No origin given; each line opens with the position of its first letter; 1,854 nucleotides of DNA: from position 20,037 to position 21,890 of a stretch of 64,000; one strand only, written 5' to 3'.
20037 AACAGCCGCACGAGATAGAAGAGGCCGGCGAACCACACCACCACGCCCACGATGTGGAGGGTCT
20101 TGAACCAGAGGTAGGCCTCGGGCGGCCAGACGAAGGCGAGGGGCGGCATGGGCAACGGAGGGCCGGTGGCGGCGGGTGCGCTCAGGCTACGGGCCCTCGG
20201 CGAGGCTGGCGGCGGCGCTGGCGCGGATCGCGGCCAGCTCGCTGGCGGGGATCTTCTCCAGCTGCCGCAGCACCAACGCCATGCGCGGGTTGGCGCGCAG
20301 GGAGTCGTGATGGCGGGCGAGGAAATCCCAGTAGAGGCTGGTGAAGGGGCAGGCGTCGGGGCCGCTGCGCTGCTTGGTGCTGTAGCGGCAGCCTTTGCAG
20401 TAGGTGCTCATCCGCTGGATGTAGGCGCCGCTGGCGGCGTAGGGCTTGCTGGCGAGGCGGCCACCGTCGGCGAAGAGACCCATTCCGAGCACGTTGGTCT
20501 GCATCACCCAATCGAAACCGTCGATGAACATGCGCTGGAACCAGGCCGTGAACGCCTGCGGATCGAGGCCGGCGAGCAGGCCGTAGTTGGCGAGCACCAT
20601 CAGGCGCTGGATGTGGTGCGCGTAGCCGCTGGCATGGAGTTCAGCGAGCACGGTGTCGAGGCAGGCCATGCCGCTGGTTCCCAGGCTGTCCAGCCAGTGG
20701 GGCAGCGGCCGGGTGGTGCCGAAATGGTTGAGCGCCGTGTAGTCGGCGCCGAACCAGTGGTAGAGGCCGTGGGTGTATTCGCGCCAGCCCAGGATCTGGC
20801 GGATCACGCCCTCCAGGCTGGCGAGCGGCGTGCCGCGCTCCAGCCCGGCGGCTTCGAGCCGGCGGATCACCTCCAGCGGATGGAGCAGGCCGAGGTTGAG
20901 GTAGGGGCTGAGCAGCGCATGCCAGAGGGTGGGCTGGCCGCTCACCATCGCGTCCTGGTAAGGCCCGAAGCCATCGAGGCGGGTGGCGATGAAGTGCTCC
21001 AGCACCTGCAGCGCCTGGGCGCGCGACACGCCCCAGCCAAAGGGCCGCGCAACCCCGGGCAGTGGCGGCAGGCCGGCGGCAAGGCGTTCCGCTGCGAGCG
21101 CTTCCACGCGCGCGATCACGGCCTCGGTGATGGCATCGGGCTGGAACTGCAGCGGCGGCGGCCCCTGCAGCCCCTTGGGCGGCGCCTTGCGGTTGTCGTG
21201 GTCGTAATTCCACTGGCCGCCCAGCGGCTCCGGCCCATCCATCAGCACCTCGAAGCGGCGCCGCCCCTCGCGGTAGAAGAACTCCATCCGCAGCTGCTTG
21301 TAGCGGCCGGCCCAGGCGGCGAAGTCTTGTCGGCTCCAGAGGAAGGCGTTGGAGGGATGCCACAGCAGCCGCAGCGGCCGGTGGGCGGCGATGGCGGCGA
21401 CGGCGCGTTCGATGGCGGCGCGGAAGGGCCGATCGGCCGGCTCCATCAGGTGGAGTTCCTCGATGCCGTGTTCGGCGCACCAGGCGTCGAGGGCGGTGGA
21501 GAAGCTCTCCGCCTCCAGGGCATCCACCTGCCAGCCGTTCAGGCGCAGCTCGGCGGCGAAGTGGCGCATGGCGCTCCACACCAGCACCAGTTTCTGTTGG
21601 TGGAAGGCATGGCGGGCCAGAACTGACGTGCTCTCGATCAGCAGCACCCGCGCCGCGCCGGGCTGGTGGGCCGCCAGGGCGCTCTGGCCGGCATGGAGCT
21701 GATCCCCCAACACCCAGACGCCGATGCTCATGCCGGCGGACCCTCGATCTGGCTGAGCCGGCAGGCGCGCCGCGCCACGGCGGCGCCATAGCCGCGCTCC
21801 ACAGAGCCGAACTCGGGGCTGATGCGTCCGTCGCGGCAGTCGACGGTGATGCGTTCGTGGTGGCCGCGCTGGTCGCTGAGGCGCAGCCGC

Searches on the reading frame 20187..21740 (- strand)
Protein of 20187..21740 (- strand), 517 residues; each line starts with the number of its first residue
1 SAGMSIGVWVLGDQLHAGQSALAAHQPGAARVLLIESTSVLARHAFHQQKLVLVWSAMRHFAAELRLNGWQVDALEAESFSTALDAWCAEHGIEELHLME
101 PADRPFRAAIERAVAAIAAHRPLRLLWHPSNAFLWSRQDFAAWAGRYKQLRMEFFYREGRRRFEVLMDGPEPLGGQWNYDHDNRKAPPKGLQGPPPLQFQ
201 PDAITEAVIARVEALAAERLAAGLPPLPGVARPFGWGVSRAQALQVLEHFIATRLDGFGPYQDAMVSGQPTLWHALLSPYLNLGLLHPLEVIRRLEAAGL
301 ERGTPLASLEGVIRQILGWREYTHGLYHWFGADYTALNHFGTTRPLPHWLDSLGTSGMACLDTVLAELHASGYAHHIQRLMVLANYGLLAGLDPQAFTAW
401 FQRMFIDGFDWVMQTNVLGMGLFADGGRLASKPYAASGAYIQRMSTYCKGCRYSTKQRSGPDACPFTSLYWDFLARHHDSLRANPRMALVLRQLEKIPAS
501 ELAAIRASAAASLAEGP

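Call 5: search_protein_families(library=pfam, proteins=[window:20187-21740:-], max_evalue=0.1)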
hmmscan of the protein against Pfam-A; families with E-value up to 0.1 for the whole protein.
window:20187-21740:- (517 aa): 2 families
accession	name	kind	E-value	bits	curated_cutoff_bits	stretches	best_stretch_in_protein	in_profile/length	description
PF04244.19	DPRP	-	7e-68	229.2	22.1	1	8-217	1-213/224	Deoxyribodipyrimidine photo-lyase-related protein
PF03441.19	FAD_binding_7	-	0.01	15.7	27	1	353-411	49-106/203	FAD binding domain of DNA photolyase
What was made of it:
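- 20187..21731 (-): Deoxyribodipyrimidine photolyase-related protein (DPRP), a conserved flank gene. Pfam PF04244 at 7e-68 (call 5).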
